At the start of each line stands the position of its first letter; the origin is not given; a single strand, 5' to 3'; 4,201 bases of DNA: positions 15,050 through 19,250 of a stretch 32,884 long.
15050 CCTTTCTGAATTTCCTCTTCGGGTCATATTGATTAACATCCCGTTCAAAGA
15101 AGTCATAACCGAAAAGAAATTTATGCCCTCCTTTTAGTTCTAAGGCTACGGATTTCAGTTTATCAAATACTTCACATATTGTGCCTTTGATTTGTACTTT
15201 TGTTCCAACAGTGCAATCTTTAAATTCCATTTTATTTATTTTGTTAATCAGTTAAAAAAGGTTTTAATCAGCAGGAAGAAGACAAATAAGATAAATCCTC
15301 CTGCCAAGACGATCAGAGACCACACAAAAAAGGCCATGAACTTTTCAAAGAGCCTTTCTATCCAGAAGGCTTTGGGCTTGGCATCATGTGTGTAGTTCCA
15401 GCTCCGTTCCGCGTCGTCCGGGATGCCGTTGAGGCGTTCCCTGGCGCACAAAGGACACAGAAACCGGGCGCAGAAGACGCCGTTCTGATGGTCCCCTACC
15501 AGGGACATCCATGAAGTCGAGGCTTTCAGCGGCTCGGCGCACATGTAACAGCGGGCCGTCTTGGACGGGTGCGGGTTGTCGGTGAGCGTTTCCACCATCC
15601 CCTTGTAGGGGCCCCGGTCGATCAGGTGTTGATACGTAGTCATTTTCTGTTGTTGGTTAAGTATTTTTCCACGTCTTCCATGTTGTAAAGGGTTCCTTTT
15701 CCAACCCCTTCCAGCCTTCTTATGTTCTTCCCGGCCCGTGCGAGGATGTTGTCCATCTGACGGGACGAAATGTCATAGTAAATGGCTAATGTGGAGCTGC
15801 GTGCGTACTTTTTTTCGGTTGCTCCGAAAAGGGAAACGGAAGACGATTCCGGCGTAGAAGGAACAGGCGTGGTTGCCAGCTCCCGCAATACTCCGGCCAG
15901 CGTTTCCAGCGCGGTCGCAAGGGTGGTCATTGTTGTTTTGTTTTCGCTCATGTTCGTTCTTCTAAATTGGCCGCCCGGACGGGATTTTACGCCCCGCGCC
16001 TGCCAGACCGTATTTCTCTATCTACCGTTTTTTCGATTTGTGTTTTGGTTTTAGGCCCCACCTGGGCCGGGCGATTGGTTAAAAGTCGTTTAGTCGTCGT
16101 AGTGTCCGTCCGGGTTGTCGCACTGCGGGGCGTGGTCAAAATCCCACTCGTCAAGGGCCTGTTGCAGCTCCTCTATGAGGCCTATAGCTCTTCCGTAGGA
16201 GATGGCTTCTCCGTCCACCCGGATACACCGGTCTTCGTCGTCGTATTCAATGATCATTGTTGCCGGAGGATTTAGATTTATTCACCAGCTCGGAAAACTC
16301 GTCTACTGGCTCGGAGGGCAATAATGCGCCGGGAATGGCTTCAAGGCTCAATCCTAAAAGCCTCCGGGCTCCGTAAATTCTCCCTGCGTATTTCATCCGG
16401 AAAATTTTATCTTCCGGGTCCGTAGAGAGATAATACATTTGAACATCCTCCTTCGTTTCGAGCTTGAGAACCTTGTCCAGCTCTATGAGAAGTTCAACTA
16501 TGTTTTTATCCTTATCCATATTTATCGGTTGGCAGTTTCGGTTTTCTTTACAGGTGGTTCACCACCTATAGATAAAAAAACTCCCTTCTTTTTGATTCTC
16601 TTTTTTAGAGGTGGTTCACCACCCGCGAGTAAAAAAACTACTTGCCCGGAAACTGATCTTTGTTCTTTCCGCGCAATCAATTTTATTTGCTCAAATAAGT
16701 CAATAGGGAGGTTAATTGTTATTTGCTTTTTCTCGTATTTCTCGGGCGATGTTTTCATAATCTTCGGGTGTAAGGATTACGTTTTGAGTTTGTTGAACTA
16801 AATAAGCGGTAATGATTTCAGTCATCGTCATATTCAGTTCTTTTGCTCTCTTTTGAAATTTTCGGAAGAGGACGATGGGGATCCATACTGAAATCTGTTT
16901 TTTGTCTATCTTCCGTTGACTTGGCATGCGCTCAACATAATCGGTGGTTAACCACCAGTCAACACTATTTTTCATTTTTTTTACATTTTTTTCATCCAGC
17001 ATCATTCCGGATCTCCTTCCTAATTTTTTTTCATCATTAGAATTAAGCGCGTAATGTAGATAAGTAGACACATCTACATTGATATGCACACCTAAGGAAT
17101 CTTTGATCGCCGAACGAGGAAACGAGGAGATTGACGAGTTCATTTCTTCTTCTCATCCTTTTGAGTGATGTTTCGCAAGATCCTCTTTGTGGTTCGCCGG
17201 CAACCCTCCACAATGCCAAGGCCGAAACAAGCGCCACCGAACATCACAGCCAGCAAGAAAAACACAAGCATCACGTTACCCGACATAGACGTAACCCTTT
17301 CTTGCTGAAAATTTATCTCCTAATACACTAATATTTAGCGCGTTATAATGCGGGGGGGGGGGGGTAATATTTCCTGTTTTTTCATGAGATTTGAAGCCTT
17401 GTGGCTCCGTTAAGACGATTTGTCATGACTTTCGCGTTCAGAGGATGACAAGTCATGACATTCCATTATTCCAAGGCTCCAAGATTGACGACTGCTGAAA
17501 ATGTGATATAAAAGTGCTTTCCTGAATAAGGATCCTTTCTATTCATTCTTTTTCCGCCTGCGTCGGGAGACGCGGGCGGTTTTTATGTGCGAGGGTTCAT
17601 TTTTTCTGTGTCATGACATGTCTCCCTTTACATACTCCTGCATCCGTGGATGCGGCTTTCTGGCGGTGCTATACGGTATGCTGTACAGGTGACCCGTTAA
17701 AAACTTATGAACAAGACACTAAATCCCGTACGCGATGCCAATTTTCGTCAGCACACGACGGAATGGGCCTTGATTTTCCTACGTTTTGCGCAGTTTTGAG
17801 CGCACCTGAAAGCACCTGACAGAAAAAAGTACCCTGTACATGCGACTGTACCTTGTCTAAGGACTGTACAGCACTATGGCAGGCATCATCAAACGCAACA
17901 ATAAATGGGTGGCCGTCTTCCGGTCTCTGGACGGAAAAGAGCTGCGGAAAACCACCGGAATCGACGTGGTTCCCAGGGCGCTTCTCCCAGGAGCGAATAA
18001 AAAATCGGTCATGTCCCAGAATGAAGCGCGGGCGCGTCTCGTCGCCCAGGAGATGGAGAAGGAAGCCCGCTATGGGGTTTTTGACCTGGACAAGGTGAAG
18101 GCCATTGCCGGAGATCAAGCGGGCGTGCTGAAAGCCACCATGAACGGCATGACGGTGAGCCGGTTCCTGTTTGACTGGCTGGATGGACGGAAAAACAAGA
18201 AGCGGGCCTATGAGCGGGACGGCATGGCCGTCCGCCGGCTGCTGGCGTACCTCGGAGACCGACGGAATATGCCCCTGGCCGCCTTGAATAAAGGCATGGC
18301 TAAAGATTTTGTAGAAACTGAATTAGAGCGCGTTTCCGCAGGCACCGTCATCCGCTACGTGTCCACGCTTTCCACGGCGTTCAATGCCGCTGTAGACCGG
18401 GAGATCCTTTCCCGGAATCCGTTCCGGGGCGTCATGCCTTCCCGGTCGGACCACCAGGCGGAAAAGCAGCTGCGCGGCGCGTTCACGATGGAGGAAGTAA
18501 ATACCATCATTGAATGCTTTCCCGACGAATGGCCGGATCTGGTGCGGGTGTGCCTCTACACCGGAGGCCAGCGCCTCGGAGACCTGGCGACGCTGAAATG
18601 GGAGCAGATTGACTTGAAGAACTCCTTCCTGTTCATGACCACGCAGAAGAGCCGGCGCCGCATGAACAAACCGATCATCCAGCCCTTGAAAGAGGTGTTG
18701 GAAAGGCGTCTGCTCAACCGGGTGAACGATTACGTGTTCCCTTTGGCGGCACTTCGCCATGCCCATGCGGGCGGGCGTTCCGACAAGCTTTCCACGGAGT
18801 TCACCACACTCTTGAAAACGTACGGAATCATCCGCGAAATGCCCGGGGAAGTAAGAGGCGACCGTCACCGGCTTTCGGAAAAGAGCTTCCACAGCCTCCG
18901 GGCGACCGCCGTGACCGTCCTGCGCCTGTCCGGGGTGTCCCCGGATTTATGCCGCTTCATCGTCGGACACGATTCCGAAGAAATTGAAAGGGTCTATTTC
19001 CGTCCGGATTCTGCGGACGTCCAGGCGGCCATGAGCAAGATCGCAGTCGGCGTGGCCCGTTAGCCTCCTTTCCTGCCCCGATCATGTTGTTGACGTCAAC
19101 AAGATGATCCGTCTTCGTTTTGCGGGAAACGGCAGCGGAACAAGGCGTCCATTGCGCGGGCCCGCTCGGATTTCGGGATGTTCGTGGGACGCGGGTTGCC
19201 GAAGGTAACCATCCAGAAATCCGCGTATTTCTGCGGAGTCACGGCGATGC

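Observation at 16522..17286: Int-proximal three-gene module: TM peptide, two paralogous RHH proteins and a duplicated 31-bp palindromic element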

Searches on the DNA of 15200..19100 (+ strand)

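Call 11: search_dna_similar(query=window:15200-19100:+, collection=phages, mode=near, max_rows=20)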
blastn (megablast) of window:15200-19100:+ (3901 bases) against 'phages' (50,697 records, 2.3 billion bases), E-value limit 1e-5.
Records with a match: 2; places in all: 2; records where one place covers at least 80% of the query: 0.
Best place of each record, by identity: 90-95% 2.
By first word of the organism name: Akkermansia 2.
By host as written in the record: Akkermansia muciniphila NBRC 114322 1; Akkermansia muciniphila 1.
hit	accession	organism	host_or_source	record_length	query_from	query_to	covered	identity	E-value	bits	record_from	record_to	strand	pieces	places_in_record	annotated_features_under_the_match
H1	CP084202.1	Akkermansia phage DTMo-2021a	Akkermansia muciniphila NBRC 114322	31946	38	2385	52%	94.2%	0e+0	3096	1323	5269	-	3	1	record has no annotation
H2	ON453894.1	Akkermansia phage Chambord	Akkermansia muciniphila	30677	1145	1221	2%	93.5%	1e-22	115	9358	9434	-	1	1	hypothetical protein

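Call 13: get_annotated_region(hit=H1, flank=3000)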
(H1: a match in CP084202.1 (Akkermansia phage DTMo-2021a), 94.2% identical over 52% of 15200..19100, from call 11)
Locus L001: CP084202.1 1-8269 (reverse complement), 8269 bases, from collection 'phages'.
description: Akkermansia phage DTMo-2021a, complete sequence.
organism: Akkermansia phage DTMo-2021a (NCBI taxid 2879120)
taxonomy: Viruses; Duplodnaviria; Heunggongvirae; Uroviricota; Caudoviricetes
host: Akkermansia muciniphila NBRC 114322; source: -; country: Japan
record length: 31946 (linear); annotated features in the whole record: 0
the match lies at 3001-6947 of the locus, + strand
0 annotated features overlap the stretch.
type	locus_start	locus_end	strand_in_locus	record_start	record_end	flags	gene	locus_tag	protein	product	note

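Call 14: get_annotated_region(hit=H2, flank=5000)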
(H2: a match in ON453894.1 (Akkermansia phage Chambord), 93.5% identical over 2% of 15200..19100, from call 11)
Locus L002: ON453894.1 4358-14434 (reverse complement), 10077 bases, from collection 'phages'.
description: Akkermansia phage Chambord, partial genome.
organism: Akkermansia phage Chambord (NCBI taxid 2951966)
taxonomy: Viruses
host: Akkermansia muciniphila; source: feces; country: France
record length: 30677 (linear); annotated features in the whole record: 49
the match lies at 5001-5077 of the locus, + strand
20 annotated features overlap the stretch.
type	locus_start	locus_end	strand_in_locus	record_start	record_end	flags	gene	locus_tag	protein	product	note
CDS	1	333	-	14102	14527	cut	-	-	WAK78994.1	RusA-like holliday junction resolvase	rasttk_feature_creation_tool=/opt/patric-common/ runtime/bin/phanotate version 1.5.0; HHpred against PHROGS v3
CDS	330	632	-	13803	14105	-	-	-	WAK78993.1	hypothetical protein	rasttk_feature_creation_tool=/opt/patric-common/ runtime/bin/phanotate version 1.5.0; ...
CDS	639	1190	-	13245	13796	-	-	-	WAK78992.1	hypothetical protein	rasttk_feature_creation_tool=/opt/patric-common/ runtime/bin/phanotate version 1.5.0; ...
CDS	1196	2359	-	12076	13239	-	-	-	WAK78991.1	exonuclease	rasttk_feature_creation_tool=/opt/patric-common/ runtime/bin/phanotate version 1.5.0; HHpred against PHROGS v3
CDS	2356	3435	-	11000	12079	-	-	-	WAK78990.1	Sak4-like ssDNA annealing protein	rasttk_feature_creation_tool=/opt/patric-common/ runtime/bin/phanotate version 1.5.0; HHpred against PHROGS v3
CDS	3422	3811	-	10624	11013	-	-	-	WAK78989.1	hypothetical protein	rasttk_feature_creation_tool=/opt/patric-common/ runtime/bin/phanotate version 1.5.0; ...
CDS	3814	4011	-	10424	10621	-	-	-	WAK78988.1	hypothetical protein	rasttk_feature_creation_tool=/opt/patric-common/ runtime/bin/phanotate version 1.5.0; ...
CDS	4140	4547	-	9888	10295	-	-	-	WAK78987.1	hypothetical protein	rasttk_feature_creation_tool=/opt/patric-common/ runtime/bin/phanotate version 1.5.0; ...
CDS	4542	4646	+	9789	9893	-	-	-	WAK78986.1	hypothetical protein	rasttk_feature_creation_tool=/opt/patric-common/ runtime/bin/phanotate version 1.5.0; ...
CDS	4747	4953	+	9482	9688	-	-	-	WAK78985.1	hypothetical protein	rasttk_feature_creation_tool=/opt/patric-common/ runtime/bin/phanotate version 1.5.0; ...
CDS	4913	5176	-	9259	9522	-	-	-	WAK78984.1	hypothetical protein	rasttk_feature_creation_tool=/opt/patric-common/ runtime/bin/phanotate version 1.5.0; ...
CDS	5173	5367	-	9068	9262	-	-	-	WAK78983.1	hypothetical protein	rasttk_feature_creation_tool=/opt/patric-common/ runtime/bin/phanotate version 1.5.0; ...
CDS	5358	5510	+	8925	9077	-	-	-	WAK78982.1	hypothetical protein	rasttk_feature_creation_tool=/opt/patric-common/ runtime/bin/phanotate version 1.5.0; ...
CDS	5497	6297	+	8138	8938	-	-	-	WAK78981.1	transcriptional repressor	rasttk_feature_creation_tool=/opt/patric-common/ runtime/bin/phanotate version 1.5.0; HHpred against PHROGS v3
CDS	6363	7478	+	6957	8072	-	-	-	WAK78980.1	DNA methyltransferase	rasttk_feature_creation_tool=/opt/patric-common/ runtime/bin/phanotate version 1.5.0; HHpred against PHROGS v3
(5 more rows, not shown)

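Call 35: search_rna_families(source=window, start=15900, end=18000, threshold=evalue, max_evalue=1)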
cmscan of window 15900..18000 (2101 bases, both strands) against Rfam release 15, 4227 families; matches with E-value up to 1: 1.
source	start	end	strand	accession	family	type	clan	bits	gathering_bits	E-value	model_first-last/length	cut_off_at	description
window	17404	17462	-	RF02475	GlsR6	Gene; snRNA; snoRNA; CD-box;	-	16.5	75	0.94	1-59/59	no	Small nucleolar RNA GlsR6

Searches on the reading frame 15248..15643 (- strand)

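Call 6: search_protein_families(library=pfam, proteins=[window:15248-15643:-], max_evalue=1)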
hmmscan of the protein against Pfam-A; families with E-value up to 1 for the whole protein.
window:15248-15643:- (131 aa): 3 families
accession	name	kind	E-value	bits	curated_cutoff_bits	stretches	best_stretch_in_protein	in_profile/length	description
PF23454.1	Zn_ribbon_Brz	-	0.06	14.4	27.9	0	62-79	7-24/58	Transcriptional regulator Brz zinc beta ribbon domain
PF04423.19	Rad50_zn_hook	-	0.079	13.2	24.3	0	29-53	19-42/52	Rad50 zinc hook motif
PF02945.21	Endonuclease_7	-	0.096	13.1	23.6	1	27-71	21-63/82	Recombination endonuclease VII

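Call 7: search_protein_families(library=phrogs, proteins=[window:15248-15643:-], max_evalue=1)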
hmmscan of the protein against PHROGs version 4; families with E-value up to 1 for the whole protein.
window:15248-15643:- (131 aa): 1 family
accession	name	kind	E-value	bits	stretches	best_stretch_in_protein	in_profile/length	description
phrog_19129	-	unknown function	0.29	12.4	1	31-68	71-107/111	-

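Call 33: search_protein_families(library=padloc, proteins=[window:15248-15643:-], max_evalue=1)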
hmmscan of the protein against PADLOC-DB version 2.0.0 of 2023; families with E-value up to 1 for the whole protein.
window:15248-15643:- (131 aa): 0 families

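Call 34: search_protein_families(library=ncbifam, proteins=[window:15248-15643:-], max_evalue=1)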
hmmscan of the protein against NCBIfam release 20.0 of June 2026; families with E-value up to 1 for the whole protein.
window:15248-15643:- (131 aa): 0 families

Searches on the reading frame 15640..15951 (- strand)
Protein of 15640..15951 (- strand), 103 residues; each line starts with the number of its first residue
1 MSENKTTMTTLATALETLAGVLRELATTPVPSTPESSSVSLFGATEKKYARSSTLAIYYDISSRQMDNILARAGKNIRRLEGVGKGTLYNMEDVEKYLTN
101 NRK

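Call 6: search_protein_families(library=pfam, proteins=[window:15640-15951:-], max_evalue=1)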
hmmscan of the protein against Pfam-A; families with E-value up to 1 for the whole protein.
window:15640-15951:- (103 aa): 2 families
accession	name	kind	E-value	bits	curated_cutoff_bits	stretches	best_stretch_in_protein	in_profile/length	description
PF20063.5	DUF6462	-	0.053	14.2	27.1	1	47-101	1-51/51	Family of unknown function (DUF6462)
PF00765.23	Autoind_synth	-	0.095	12.7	24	1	47-81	124-158/183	Autoinducer synthase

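Call 7: search_protein_families(library=phrogs, proteins=[window:15640-15951:-], max_evalue=1)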
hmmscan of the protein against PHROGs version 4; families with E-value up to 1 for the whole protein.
window:15640-15951:- (103 aa): 5 families
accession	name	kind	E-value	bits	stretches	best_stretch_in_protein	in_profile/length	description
phrog_1969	-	unknown function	0.1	14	1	55-102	67-114/116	-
phrog_769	-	transcription regulation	0.16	13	0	46-77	21-52/89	transcriptional repressor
phrog_8730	-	unknown function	0.23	12.7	1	39-82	8-51/191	-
phrog_30615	-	unknown function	0.25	12.6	1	8-35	60-87/91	-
phrog_35755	-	unknown function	0.33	12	1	88-102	49-63/76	-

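Call 33: search_protein_families(library=padloc, proteins=[window:15640-15951:-], max_evalue=1)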
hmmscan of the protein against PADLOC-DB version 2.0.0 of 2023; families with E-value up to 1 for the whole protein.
window:15640-15951:- (103 aa): 0 families

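Call 34: search_protein_families(library=ncbifam, proteins=[window:15640-15951:-], max_evalue=1)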
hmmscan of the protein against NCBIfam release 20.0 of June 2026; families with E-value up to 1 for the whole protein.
window:15640-15951:- (103 aa): 1 family
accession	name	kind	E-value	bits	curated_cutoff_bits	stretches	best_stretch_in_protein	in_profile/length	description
TIGR03044.1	PS_II_psb27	equivalog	0.011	15.8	117.35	1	4-33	87-116/135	photosystem II protein Psb27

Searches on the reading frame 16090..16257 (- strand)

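Call 6: search_protein_families(library=pfam, proteins=[window:16090-16257:-], max_evalue=1)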
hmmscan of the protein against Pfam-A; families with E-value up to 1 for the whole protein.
window:16090-16257:- (55 aa): 0 families

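Call 7: search_protein_families(library=phrogs, proteins=[window:16090-16257:-], max_evalue=1)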
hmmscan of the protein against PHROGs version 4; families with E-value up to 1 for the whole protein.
window:16090-16257:- (55 aa): 1 family
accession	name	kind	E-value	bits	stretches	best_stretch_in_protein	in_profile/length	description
phrog_17793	-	unknown function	0.31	12.4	1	18-39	55-76/91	-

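Call 33: search_protein_families(library=padloc, proteins=[window:16090-16257:-], max_evalue=1)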
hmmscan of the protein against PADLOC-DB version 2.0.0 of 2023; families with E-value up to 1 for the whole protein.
window:16090-16257:- (55 aa): 0 families

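Call 34: search_protein_families(library=ncbifam, proteins=[window:16090-16257:-], max_evalue=1)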
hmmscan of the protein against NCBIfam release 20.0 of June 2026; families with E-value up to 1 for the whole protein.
window:16090-16257:- (55 aa): 0 families

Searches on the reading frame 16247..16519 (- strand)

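Call 6: search_protein_families(library=pfam, proteins=[window:16247-16519:-], max_evalue=1)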
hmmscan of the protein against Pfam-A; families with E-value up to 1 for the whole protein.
window:16247-16519:- (90 aa): 0 families

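Call 7: search_protein_families(library=phrogs, proteins=[window:16247-16519:-], max_evalue=1)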
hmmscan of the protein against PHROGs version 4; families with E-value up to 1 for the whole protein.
window:16247-16519:- (90 aa): 1 family
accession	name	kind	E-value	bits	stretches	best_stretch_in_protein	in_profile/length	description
phrog_6998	-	unknown function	0.14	13.4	1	21-45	29-53/71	-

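Call 33: search_protein_families(library=padloc, proteins=[window:16247-16519:-], max_evalue=1)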
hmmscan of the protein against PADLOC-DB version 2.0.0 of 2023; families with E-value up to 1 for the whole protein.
window:16247-16519:- (90 aa): 0 families

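Call 34: search_protein_families(library=ncbifam, proteins=[window:16247-16519:-], max_evalue=1)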
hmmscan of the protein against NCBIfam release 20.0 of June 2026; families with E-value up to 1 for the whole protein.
window:16247-16519:- (90 aa): 0 families
